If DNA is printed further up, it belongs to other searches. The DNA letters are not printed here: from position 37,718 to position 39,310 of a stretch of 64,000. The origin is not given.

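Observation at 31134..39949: Orphan tssK-tssL-tssM-tssA block about 25 kb from the spike operon, with no sheath, tube, ClpV or TssJ genes in the window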

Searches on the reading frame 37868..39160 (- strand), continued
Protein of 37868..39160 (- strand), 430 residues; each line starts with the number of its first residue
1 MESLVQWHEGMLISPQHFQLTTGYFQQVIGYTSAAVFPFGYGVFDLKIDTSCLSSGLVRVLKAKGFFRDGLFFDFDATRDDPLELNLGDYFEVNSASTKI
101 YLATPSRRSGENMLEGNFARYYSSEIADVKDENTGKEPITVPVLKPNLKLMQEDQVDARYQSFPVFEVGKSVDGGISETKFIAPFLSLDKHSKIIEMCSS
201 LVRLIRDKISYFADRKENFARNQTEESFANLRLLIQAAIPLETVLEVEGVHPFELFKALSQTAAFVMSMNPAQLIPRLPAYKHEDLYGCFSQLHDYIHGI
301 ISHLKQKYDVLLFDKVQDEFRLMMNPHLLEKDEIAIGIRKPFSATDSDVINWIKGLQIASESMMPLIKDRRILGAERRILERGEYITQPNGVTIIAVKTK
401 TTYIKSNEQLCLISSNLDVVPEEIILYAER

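Call 34: find_encoding_contigs(protein=P0181, flank=10000, max_places=10)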
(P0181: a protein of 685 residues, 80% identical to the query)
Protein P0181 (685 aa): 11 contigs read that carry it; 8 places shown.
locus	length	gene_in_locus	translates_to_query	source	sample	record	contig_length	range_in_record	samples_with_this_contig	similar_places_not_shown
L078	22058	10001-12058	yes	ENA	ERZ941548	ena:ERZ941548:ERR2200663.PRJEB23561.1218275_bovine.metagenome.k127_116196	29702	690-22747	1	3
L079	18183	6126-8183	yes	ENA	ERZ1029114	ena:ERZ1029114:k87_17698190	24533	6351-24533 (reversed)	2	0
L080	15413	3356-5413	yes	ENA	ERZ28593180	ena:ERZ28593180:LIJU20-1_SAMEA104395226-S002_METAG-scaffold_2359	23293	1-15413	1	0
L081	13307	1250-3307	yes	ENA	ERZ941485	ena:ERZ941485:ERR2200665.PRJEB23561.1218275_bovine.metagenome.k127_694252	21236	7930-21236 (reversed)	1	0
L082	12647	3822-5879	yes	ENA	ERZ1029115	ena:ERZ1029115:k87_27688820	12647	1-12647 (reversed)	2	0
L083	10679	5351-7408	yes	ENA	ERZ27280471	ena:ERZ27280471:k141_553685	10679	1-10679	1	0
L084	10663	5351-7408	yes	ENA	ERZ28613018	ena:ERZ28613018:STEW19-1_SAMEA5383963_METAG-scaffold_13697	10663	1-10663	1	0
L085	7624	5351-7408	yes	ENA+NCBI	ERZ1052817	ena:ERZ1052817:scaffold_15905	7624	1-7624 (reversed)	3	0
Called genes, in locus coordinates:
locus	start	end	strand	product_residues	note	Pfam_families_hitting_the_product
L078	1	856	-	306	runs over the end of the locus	PF01145:Band_7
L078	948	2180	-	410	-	PF00083:Sugar_tr, PF07690:MFS_1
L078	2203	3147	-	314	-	PF03255:ACCA, PF01039:Carboxyl_trans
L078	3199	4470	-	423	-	PF00675:Peptidase_M16, PF05193:Peptidase_M16_C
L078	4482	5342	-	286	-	PF00768:Peptidase_S11, PF13354:Beta-lactamase2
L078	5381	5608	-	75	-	PF01197:Ribosomal_L31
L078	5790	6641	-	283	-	-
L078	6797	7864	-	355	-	PF02540:NAD_synthase (faint), PF03054:tRNA_Me_trans, PF20259:tRNA_Me_trans_M, PF20258:tRNA_Me_trans_C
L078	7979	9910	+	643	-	PF17764:PriA_3primeBD, PF04851:ResIII, PF00270:DEAD, PF18319:Zn_ribbon_PriA, PF00271:Helicase_C (weak), PF18074:PriA_C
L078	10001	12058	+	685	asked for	PF05591:T6SS_VipA, PF05943:VipB, PF18945:VipB_2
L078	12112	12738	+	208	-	-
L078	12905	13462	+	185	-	-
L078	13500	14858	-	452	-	PF02233:PNTB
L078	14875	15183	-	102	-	PF12769:PNTB_4TM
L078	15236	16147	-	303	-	PF00890:FAD_binding_2 (weak), PF01134:GIDA (weak), PF01266:DAO (faint), PF03486:HI0933_like (faint), PF07992:Pyr_redox_2, PF12831:FAD_oxidored (weak), PF13738:Pyr_redox_3, PF00070:Pyr_redox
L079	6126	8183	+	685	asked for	PF05591:T6SS_VipA, PF05943:VipB, PF18945:VipB_2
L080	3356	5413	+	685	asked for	PF05591:T6SS_VipA, PF05943:VipB, PF18945:VipB_2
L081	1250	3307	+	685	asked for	PF05591:T6SS_VipA, PF05943:VipB, PF18945:VipB_2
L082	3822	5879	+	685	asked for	PF05591:T6SS_VipA, PF05943:VipB, PF18945:VipB_2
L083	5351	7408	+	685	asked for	PF05591:T6SS_VipA, PF05943:VipB, PF18945:VipB_2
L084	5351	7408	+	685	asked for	PF05591:T6SS_VipA, PF05943:VipB, PF18945:VipB_2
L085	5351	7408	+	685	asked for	PF05591:T6SS_VipA, PF05943:VipB, PF18945:VipB_2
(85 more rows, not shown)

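Call 35: find_encoding_contigs(protein=P0161, flank=10000, max_places=10)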
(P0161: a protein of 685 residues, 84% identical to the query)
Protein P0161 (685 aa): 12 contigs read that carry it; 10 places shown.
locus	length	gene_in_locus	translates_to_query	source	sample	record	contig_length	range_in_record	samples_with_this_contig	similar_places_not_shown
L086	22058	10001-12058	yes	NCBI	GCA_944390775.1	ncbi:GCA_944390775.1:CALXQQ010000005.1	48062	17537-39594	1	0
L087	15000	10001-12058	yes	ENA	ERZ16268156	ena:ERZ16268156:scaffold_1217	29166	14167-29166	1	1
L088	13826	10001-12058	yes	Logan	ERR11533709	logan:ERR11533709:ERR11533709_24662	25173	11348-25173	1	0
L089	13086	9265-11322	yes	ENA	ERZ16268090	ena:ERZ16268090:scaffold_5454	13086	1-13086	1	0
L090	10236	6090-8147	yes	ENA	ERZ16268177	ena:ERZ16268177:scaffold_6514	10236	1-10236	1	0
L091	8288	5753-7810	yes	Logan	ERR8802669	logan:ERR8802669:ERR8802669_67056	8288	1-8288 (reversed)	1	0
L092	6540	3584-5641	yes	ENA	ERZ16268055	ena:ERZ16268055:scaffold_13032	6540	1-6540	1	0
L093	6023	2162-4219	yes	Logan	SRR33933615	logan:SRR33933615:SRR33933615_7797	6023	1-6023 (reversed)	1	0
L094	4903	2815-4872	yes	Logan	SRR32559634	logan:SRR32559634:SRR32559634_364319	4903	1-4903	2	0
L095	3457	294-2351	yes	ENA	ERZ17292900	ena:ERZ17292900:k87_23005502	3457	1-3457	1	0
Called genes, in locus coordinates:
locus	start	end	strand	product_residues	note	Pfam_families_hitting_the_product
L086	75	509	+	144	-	PF01250:Ribosomal_S6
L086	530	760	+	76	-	PF01084:Ribosomal_S18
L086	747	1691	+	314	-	-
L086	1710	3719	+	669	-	PF22745:Nlig-Ia, PF01653:DNA_ligase_aden, PF03120:OB_DNA_ligase, PF03119:DNA_ligase_ZBD, PF12826:HHH_2, PF00533:BRCT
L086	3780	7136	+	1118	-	-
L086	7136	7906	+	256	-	PF04402:SIMPL (weak)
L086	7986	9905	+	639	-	PF17764:PriA_3primeBD, PF00270:DEAD, PF04851:ResIII, PF13604:AAA_30 (weak), PF18319:Zn_ribbon_PriA, PF00271:Helicase_C (weak), PF18074:PriA_C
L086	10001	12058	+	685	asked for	PF05591:T6SS_VipA, PF05943:VipB, PF18945:VipB_2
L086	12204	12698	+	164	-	-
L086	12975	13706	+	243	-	-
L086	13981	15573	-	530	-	-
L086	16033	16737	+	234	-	-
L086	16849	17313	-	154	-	-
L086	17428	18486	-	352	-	-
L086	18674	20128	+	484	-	PF01425:Amidase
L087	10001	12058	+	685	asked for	PF05591:T6SS_VipA, PF05943:VipB, PF18945:VipB_2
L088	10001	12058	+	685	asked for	PF05591:T6SS_VipA, PF05943:VipB, PF18945:VipB_2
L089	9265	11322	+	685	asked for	PF05591:T6SS_VipA, PF05943:VipB, PF18945:VipB_2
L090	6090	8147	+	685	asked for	PF05591:T6SS_VipA, PF05943:VipB, PF18945:VipB_2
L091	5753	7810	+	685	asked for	PF05591:T6SS_VipA, PF05943:VipB, PF18945:VipB_2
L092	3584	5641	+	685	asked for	PF05591:T6SS_VipA, PF05943:VipB, PF18945:VipB_2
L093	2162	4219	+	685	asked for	PF05591:T6SS_VipA, PF05943:VipB, PF18945:VipB_2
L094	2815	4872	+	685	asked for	PF05591:T6SS_VipA, PF05943:VipB, PF18945:VipB_2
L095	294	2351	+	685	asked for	PF05591:T6SS_VipA, PF05943:VipB, PF18945:VipB_2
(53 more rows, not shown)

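Call 37: find_encoding_contigs(protein=P0188, flank=10000, max_places=10)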
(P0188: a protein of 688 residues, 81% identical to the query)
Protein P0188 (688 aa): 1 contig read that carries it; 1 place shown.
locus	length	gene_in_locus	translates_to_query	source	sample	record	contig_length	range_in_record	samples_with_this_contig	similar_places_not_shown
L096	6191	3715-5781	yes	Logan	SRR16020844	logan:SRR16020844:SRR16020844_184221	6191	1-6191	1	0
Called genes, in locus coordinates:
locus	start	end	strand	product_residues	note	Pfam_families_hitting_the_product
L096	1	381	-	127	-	?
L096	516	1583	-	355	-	PF02540:NAD_synthase (weak), PF03054:tRNA_Me_trans, PF20259:tRNA_Me_trans_M, PF20258:tRNA_Me_trans_C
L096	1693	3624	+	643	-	PF17764:PriA_3primeBD, PF04851:ResIII, PF00270:DEAD, PF18319:Zn_ribbon_PriA, PF00271:Helicase_C (weak), PF18074:PriA_C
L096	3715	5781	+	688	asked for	PF05591:T6SS_VipA, PF05943:VipB, PF18945:VipB_2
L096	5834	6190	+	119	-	?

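Call 38: list_cluster_members(proteins=[P0188, P0184, P0186, P0176, P0185, P0177, P0192, P0200])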
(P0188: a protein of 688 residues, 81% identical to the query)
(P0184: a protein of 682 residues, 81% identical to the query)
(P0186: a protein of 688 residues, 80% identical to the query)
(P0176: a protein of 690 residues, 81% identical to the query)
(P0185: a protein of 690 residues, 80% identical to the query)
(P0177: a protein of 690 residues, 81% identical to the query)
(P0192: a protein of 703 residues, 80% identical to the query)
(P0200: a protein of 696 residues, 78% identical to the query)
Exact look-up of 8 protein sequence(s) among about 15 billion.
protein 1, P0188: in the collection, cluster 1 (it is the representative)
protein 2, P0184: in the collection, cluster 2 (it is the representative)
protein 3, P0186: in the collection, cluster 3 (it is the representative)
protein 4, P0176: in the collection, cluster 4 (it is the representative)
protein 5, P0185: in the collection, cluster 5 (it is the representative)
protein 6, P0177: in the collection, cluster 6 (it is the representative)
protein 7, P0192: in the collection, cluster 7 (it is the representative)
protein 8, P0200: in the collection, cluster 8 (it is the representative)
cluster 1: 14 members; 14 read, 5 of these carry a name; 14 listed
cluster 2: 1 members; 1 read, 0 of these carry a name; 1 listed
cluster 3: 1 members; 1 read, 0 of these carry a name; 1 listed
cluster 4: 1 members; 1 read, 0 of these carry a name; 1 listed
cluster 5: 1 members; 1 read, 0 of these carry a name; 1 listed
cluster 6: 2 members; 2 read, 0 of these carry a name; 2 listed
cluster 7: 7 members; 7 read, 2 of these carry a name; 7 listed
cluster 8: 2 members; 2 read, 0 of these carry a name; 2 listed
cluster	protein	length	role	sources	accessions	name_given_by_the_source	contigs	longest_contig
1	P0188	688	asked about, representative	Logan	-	-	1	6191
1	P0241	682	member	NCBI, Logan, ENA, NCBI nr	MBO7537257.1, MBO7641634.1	MAG: type VI secretion system contractile sheath large subunit [Alphaproteobacteria ... | type VI secretion system contractile sheath large subunit [Alphaproteobacteria bacterium]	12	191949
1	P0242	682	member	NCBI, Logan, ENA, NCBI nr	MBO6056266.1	MAG: type VI secretion system contractile sheath large subunit [Alphaproteobacteria ... | type VI secretion system contractile sheath large subunit [Alphaproteobacteria bacterium]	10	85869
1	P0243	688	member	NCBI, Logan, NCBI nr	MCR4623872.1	MAG: type VI secretion system contractile sheath large subunit [Alphaproteobacteria ... | type VI secretion system contractile sheath large subunit [Alphaproteobacteria bacterium]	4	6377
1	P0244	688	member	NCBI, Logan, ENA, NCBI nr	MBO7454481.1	MAG: type VI secretion system contractile sheath large subunit [Alphaproteobacteria ... | type VI secretion system contractile sheath large subunit [Alphaproteobacteria bacterium]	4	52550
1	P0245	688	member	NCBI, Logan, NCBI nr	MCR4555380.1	MAG: type VI secretion system contractile sheath large subunit [Alphaproteobacteria ... | type VI secretion system contractile sheath large subunit [Alphaproteobacteria bacterium]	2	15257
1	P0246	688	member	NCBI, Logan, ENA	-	-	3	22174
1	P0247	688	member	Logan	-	-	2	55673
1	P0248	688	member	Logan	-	-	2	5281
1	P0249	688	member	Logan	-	-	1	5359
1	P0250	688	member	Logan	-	-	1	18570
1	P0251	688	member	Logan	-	-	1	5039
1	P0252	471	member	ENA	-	-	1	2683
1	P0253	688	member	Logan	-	-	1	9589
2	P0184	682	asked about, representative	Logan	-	-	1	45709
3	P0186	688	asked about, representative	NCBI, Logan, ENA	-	-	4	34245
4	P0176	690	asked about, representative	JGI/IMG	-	-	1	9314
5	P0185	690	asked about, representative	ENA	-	-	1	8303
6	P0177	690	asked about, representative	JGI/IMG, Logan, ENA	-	-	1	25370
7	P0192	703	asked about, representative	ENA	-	-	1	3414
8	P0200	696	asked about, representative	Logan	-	-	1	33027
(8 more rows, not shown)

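Call 39: find_encoding_contigs(protein=P0241, flank=10000, max_places=10)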
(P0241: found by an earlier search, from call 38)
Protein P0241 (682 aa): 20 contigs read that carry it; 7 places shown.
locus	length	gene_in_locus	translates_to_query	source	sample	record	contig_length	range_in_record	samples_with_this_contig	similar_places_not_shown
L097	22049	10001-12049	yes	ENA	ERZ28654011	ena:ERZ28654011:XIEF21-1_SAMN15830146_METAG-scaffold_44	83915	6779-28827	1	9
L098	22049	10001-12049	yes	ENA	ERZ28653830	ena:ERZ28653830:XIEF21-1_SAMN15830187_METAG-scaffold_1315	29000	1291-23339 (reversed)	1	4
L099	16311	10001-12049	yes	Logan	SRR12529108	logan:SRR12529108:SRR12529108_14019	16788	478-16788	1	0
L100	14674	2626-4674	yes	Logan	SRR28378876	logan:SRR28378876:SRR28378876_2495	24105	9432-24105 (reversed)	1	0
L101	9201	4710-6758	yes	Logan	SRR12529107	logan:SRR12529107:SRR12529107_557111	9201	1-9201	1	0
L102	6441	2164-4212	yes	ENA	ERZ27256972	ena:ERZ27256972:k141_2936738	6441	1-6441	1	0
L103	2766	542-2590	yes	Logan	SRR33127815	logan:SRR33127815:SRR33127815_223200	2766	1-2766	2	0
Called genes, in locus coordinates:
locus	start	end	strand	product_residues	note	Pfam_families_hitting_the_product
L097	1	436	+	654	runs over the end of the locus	-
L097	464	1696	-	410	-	PF00083:Sugar_tr, PF07690:MFS_1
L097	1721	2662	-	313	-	PF03255:ACCA, PF01039:Carboxyl_trans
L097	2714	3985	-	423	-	PF00675:Peptidase_M16, PF05193:Peptidase_M16_C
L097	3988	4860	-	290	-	PF00768:Peptidase_S11, PF13354:Beta-lactamase2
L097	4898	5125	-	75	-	PF01197:Ribosomal_L31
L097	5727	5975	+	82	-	-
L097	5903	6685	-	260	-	-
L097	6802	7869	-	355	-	PF02540:NAD_synthase (faint), PF03054:tRNA_Me_trans, PF20259:tRNA_Me_trans_M, PF20258:tRNA_Me_trans_C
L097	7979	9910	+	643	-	PF17764:PriA_3primeBD, PF04851:ResIII, PF00270:DEAD, PF18319:Zn_ribbon_PriA, PF00271:Helicase_C (weak), PF18074:PriA_C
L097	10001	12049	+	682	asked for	PF05591:T6SS_VipA, PF05943:VipB, PF18945:VipB_2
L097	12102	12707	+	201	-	-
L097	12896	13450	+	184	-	-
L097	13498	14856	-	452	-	PF02233:PNTB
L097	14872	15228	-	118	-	PF12769:PNTB_4TM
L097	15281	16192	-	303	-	PF00890:FAD_binding_2 (weak), PF01134:GIDA (weak), PF01266:DAO (faint), PF03486:HI0933_like (faint), PF07992:Pyr_redox_2, PF12831:FAD_oxidored (weak), PF13738:Pyr_redox_3, PF00070:Pyr_redox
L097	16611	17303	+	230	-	PF12796:Ank_2, PF13637:Ank_4 (faint), PF13606:Ank_3 (faint), PF13857:Ank_5 (faint), PF00023:Ank (weak)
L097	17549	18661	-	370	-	PF02463:SMC_N, PF13175:AAA_15, PF13476:AAA_23, PF13304:AAA_21 (weak)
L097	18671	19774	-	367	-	PF00712:DNA_pol3_beta, PF02767:DNA_pol3_beta_2, PF02768:DNA_pol3_beta_3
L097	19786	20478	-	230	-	PF13505:OMP_b-brl (weak)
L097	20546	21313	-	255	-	PF11019:DUF2608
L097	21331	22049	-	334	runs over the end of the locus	PF00814:TsaD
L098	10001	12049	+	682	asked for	PF05591:T6SS_VipA, PF05943:VipB, PF18945:VipB_2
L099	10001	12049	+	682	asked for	PF05591:T6SS_VipA, PF05943:VipB, PF18945:VipB_2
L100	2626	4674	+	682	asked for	PF05591:T6SS_VipA, PF05943:VipB, PF18945:VipB_2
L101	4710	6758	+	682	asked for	PF05591:T6SS_VipA, PF05943:VipB, PF18945:VipB_2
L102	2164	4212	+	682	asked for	PF05591:T6SS_VipA, PF05943:VipB, PF18945:VipB_2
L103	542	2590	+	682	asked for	PF05591:T6SS_VipA, PF05943:VipB, PF18945:VipB_2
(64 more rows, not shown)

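Call 44: search_solved_structures(query=A2, max_evalue=10)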
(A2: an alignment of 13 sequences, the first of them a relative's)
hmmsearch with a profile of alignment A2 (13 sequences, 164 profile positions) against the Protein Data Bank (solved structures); distinct sequences matched with E-value up to 10: 7.
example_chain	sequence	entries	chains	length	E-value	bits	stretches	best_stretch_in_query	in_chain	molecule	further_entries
9eh1_Q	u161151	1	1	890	0.28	14.1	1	77-108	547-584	RNA polymerase-associated protein CTR9 homolog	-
1mk4_A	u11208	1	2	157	0.41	13.5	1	114-140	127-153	Hypothetical protein yqjY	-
7oop_S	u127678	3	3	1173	0.41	13.5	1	77-108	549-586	RNA polymerase-associated protein CTR9 homolog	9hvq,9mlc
6ted_Q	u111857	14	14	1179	0.42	13.5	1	77-108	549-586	RNA polymerase-associated protein CTR9 homolog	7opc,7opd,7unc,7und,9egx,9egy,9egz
8j59_A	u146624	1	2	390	0.46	13.4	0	73-98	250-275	NADPH dehydrogenase afvA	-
6gmh_Q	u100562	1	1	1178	0.46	13.3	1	77-108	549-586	CTR9,RNA polymerase-associated protein CTR9 homolog,RNA polymerase-associated protein CTR9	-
8a3y_Q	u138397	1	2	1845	0.71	12.7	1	77-108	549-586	RNA polymerase-associated protein CTR9 homolog,RNA polymerase-associated protein LEO1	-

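Call 45: search_protein_families(library=ncbifam, proteins=[L076:19386-19898:+, L064:9397-9903:+, L073:9464-9943:+, L097:12102-12707:+, L097:12896-13450:+, L023:4759-5364:-], max_evalue=0.1)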
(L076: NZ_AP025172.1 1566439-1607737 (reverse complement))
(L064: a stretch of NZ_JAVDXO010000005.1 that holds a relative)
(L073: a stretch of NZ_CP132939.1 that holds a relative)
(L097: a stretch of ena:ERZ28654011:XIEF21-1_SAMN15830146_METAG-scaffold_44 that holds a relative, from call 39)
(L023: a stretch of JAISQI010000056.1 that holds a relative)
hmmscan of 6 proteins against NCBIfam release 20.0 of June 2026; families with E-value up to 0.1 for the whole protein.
L076:19386-19898:+ (170 aa): 0 families

L064:9397-9903:+ (168 aa): 2 families
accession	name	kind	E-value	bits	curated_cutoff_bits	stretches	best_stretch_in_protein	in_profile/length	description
TIGR03352.1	VI_chp_3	equivalog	0.002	17.8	31.6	1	8-131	4-116/147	type VI secretion system lipoprotein TssJ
NF047847.2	SS_mature_LptM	equivalog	0.04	14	27.7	1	1-21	1-21/31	LPS translocon maturation chaperone LptM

L073:9464-9943:+ (159 aa): 1 family
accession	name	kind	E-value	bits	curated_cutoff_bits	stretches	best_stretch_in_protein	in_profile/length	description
TIGR03352.1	VI_chp_3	equivalog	0.0064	16.2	31.6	1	10-127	4-116/147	type VI secretion system lipoprotein TssJ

L097:12102-12707:+ (201 aa): 0 families

L097:12896-13450:+ (184 aa): 0 families

L023:4759-5364:- (201 aa): 0 families

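Call 55: find_encoding_contigs(protein=P0242, flank=3000, max_places=10)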
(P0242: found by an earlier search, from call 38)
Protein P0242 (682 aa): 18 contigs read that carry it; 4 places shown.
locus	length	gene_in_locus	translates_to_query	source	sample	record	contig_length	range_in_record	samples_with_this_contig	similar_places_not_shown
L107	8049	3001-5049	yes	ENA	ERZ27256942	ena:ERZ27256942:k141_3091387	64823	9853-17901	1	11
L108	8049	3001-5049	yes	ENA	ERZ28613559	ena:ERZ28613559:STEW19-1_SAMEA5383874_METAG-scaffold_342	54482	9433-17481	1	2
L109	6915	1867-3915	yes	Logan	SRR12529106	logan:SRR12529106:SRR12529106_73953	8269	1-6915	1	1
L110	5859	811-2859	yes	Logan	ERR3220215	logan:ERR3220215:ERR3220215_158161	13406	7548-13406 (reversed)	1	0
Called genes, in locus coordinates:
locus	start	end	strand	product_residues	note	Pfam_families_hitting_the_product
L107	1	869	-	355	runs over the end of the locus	PF02540:NAD_synthase (faint), PF03054:tRNA_Me_trans, PF20259:tRNA_Me_trans_M, PF20258:tRNA_Me_trans_C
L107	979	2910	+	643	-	PF17764:PriA_3primeBD, PF04851:ResIII, PF00270:DEAD, PF18319:Zn_ribbon_PriA, PF00271:Helicase_C (weak), PF18074:PriA_C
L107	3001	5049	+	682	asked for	PF05591:T6SS_VipA, PF05943:VipB, PF18945:VipB_2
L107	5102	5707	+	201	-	-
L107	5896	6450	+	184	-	-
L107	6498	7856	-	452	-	PF02233:PNTB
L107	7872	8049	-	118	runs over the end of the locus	PF12769:PNTB_4TM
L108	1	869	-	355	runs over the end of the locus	PF02540:NAD_synthase (faint), PF03054:tRNA_Me_trans, PF20259:tRNA_Me_trans_M, PF20258:tRNA_Me_trans_C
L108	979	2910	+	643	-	PF17764:PriA_3primeBD, PF04851:ResIII, PF00270:DEAD, PF18319:Zn_ribbon_PriA, PF00271:Helicase_C (weak), PF18074:PriA_C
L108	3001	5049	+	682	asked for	PF05591:T6SS_VipA, PF05943:VipB, PF18945:VipB_2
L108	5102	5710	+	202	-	-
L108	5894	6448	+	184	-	-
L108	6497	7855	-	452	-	PF02233:PNTB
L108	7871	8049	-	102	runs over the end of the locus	PF12769:PNTB_4TM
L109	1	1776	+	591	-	?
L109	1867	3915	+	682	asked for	PF05591:T6SS_VipA, PF05943:VipB, PF18945:VipB_2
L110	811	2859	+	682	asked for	PF05591:T6SS_VipA, PF05943:VipB, PF18945:VipB_2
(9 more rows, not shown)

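Call 59: search_solved_structures(query=A4, max_evalue=10)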
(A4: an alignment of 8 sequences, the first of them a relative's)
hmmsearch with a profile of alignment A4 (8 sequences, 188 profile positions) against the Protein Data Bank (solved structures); distinct sequences matched with E-value up to 10: 5.
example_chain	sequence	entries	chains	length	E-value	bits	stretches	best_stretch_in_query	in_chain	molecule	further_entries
3v4h_A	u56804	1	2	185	0.5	13.2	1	93-180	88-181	hypothetical protein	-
2b9r_A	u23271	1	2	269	0.56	13.1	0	108-143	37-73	Human cyclin B1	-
11gy_B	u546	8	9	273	0.59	13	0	108-143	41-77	G2/mitotic-specific cyclin-B1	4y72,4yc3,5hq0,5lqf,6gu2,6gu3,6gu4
2jgz_B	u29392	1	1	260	0.69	12.8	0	108-142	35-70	G2/MITOTIC-SPECIFIC CYCLIN-B1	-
9q3n_C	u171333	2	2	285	0.72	12.7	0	108-143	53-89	G2/mitotic-specific cyclin-B1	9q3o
